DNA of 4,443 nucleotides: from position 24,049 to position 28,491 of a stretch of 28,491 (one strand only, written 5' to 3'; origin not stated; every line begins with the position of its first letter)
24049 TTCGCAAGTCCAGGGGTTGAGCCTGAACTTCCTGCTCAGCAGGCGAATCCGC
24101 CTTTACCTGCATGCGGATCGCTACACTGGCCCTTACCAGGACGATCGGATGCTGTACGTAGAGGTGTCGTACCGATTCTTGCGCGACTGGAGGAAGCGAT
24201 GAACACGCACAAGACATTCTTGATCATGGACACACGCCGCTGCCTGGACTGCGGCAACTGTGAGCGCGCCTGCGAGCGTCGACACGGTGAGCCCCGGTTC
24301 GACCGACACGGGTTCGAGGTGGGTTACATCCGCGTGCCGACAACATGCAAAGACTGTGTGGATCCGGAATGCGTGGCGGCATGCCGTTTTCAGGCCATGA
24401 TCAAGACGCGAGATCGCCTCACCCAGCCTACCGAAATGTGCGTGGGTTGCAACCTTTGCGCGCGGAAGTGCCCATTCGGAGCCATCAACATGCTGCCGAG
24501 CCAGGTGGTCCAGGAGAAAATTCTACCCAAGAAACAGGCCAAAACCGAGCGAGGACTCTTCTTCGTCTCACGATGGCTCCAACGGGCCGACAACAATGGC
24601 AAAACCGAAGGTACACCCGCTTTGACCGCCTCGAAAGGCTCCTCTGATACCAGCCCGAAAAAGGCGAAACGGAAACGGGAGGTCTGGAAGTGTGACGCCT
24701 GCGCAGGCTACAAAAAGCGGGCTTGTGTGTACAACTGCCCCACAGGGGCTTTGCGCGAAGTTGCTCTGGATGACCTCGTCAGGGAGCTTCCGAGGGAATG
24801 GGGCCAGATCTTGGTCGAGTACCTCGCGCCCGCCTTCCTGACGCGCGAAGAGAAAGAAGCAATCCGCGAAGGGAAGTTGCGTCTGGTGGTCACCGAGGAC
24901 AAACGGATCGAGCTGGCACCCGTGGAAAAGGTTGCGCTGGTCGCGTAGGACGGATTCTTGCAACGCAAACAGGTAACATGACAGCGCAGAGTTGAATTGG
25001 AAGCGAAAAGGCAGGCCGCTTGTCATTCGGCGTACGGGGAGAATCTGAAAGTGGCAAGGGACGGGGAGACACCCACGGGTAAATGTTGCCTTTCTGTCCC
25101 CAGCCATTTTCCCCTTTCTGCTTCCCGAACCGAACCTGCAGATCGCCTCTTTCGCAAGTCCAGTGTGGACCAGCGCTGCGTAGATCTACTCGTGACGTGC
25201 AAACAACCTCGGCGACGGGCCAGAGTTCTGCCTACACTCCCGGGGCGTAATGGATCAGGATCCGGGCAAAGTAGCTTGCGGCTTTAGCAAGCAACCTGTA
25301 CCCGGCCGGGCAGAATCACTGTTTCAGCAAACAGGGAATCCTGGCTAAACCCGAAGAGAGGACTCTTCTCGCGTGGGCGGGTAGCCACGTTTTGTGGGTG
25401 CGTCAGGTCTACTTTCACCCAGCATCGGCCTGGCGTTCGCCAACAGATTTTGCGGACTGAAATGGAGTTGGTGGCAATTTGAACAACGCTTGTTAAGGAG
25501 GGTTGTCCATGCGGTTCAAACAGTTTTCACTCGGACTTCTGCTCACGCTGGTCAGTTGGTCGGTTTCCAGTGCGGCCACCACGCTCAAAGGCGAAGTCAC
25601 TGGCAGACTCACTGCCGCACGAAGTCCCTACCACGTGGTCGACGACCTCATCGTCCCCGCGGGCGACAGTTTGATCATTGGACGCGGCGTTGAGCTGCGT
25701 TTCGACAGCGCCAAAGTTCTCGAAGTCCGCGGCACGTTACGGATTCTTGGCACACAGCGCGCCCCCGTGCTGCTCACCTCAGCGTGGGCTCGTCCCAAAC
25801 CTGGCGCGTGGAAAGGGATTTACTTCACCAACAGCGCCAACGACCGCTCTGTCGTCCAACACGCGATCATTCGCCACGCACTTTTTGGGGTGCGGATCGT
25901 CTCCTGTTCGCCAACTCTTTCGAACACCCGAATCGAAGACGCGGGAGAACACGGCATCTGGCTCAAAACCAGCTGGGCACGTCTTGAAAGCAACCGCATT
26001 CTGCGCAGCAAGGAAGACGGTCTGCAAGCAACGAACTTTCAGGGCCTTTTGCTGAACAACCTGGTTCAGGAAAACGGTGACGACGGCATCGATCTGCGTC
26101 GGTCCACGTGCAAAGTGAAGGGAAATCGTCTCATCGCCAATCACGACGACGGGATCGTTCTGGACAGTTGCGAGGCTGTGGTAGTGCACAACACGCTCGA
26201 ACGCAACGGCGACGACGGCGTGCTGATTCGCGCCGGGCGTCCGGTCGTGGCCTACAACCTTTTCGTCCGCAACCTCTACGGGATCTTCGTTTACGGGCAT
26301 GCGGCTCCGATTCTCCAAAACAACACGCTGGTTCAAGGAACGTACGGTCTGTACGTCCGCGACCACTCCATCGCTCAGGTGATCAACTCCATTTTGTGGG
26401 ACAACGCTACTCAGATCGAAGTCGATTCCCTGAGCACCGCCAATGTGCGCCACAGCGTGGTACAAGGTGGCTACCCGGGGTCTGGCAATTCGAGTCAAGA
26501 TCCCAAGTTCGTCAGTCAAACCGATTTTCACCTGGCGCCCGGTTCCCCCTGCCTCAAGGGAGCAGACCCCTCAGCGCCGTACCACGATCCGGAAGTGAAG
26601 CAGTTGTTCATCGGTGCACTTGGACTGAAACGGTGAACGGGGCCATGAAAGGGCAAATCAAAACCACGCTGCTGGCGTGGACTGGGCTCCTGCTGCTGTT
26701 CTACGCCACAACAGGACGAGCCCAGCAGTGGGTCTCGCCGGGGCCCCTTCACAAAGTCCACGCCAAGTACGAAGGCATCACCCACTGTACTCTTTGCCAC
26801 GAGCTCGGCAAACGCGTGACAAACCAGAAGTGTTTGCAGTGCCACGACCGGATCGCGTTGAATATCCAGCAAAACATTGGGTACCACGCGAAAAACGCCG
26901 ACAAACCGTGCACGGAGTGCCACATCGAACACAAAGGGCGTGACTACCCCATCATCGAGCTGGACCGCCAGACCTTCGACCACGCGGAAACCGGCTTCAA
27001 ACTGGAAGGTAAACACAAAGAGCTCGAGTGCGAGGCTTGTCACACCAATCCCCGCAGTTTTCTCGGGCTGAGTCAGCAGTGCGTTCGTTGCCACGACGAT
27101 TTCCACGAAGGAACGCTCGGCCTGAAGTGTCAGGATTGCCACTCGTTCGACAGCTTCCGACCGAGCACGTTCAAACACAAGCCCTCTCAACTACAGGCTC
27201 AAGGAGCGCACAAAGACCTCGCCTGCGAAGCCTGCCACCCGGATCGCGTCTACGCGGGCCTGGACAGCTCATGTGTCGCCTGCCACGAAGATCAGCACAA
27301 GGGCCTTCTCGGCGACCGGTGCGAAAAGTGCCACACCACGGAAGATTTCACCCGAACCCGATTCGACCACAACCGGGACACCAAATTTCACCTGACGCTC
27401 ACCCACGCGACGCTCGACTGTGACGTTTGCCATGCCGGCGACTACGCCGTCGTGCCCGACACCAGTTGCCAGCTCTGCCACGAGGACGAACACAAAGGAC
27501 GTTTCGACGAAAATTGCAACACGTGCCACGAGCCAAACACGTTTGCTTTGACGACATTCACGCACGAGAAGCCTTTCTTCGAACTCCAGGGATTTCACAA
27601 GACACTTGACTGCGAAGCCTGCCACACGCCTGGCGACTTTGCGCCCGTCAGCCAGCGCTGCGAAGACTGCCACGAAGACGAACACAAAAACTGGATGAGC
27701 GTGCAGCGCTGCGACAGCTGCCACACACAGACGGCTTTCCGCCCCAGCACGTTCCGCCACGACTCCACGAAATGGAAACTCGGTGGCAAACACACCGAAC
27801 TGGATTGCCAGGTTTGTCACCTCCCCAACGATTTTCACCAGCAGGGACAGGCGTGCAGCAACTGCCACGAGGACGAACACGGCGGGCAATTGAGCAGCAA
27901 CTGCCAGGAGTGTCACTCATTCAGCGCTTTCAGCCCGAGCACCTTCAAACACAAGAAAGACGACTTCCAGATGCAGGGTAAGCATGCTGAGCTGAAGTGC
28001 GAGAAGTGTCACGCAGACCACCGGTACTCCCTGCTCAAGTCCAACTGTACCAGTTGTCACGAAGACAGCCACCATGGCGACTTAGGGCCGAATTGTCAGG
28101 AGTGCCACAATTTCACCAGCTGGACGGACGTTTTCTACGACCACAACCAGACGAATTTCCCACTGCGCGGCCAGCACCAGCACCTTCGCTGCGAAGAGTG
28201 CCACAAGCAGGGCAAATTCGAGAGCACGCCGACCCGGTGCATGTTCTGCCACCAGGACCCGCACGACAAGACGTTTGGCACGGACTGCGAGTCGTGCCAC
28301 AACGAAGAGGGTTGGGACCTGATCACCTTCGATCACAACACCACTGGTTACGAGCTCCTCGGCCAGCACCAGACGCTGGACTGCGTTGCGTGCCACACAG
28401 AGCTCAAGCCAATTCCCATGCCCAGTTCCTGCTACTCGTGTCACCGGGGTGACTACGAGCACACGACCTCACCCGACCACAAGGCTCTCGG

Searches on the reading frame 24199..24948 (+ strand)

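Call 44: search_protein_families(library=pfam, proteins=[window:24199-24948:+], max_evalue=0.001)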
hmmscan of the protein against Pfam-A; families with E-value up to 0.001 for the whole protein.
window:24199-24948:+ (249 aa): 8 families
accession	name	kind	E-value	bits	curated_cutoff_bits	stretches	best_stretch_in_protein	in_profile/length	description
PF13237.11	Fer4_10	-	4.3e-09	36.6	25.5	1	78-181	6-53/53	4Fe-4S dicluster domain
PF12838.12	Fer4_7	-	1.1e-08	35.9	27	1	81-184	2-52/52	4Fe-4S dicluster domain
PF13187.11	Fer4_9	-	1.3e-08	35.1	27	1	80-184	1-51/52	4Fe-4S dicluster domain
PF12837.12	Fer4_6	-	1.4e-08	34.7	25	1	79-96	7-24/24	4Fe-4S binding domain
PF00037.32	Fer4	-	1.2e-07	31.7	21.1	1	78-96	5-23/24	4Fe-4S binding domain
PF14697.11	Fer4_21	-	2.4e-07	31.2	35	1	49-98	7-59/59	4Fe-4S dicluster domain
PF13484.11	Fer4_16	-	6.5e-07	30.5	30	0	81-112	2-32/66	4Fe-4S double cluster binding domain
PF13247.11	Fer4_11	-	0.00031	21.3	26.2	1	45-98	5-61/100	4Fe-4S dicluster domain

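Call 45: search_protein_families(library=ncbifam, proteins=[window:24199-24948:+], max_evalue=0.001)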
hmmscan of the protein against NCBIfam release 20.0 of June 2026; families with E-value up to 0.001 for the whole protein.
window:24199-24948:+ (249 aa): 40 families (the best 25 are shown)
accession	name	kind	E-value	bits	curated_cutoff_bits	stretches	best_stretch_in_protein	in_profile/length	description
NF009408.0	PRK12769.1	equivalog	1.8e-16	59.5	1003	1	6-108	3-114/659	formate-dependent uric acid utilization protein AegA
NF041715.1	arsenate_red_ArrB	equivalog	7.9e-15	55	450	1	8-192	5-195/233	arsenate respiratory reductase iron-sulfur subunit ArrB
NF045766.1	PhenlGlyoxDHPadI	equivalog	9e-13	47.8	700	1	8-98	7-105/443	NADH-dependent phenylglyoxylate dehydrogenase subunit beta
TIGR02951.1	DMSO_dmsB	equivalog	7.6e-12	45.5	214.1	1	46-105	60-121/161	DMSO/selenate family reductase complex B subunit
TIGR04105.1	FeFe_hydrog_B1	subfamily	8.7e-12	44.4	450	1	44-98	107-161/462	monomeric [FeFe] hydrogenase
NF007658.0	PRK10330.1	equivalog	1.3e-11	44.4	260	1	6-108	3-116/181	electron transport protein HydN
NF009451.0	PRK12809.1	equivalog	3.4e-11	42.1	1154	1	6-106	3-111/639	formate-dependent uric acid utilization protein YgfT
NF045797.1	DsrO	equivalog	2.6e-10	40.1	200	1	6-112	44-167/235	sulfate reduction electron transfer complex DsrMKJOP subunit DsrO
NF038355.1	FDH3_beta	equivalog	1.4e-08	34.9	240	1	8-98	5-103/180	formate dehydrogenase FDH3 subunit beta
NF045490.1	FdxA_Protbact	equivalog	4.6e-08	33.3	135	1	46-98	5-57/104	ferredoxin FdxA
NF008134.0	PRK10882.1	equivalog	1e-07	31.3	263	1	42-94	105-159/329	hydrogenase 2 operon protein HybA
NF007382.0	PRK09898.1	equivalog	1.1e-07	31.6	213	1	44-95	117-170/208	ferredoxin-like protein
TIGR01971.1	NuoI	subfamily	1.1e-07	31.5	113.05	1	60-105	25-68/121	NADH-quinone oxidoreductase, chain I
NF045480.1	FdxA_Actino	equivalog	1.9e-07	31.3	125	1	46-98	5-57/107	ferredoxin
NF045715.1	sulf_resp_HmcB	equivalog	2.2e-07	30.3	420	1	48-94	105-152/307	sulfate respiration complex iron-sulfur protein HmcB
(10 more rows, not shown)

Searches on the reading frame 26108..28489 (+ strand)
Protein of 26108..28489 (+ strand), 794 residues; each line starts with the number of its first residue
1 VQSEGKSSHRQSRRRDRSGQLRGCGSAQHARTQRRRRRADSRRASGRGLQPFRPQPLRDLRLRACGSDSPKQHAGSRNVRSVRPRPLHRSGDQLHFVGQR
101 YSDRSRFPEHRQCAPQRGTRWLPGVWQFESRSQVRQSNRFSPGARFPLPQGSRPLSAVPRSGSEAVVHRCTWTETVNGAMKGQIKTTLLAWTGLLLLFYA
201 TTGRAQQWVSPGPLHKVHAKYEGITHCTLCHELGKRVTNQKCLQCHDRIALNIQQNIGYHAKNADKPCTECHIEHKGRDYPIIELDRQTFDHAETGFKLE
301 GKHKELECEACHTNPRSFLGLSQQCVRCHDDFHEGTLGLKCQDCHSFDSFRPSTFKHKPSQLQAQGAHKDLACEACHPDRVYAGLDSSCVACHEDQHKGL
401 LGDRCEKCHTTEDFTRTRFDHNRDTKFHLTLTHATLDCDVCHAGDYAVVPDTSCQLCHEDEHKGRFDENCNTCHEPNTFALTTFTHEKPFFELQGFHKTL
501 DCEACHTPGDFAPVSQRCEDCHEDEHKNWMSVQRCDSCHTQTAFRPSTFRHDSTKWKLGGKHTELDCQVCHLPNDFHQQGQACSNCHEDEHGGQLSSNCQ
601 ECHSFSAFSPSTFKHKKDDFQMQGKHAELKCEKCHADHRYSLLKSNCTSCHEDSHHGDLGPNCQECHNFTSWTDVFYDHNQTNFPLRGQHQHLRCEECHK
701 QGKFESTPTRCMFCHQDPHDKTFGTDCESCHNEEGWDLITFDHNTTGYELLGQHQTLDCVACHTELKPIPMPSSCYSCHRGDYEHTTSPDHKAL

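Call 44: search_protein_families(library=pfam, proteins=[window:26108-28489:+], max_evalue=0.001)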
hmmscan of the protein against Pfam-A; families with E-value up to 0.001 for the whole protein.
window:26108-28489:+ (794 aa): 3 families
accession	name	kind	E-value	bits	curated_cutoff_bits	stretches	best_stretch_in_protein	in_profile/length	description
PF14522.11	Cytochrome_C7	-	3.3e-34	116.9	24.8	3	332-394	7-67/67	Cytochrome c7 and related cytochrome c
PF14537.11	Cytochrom_c3_2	-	1.6e-19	70.5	25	0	577-652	2-79/79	Cytochrome c3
PF02085.21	Cytochrom_CIII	-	2.3e-06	28.3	22.9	0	215-277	25-87/101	Class III cytochrome C family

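Call 45: search_protein_families(library=ncbifam, proteins=[window:26108-28489:+], max_evalue=0.001)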
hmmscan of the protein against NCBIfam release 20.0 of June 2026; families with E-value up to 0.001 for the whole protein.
window:26108-28489:+ (794 aa): 1 family
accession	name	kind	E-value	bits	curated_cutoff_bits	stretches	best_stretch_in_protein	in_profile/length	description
TIGR04257.1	nanowire_3heme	domain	1.9e-11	44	40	0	721-780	22-75/75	c(7)-type cytochrome triheme domain-containing protein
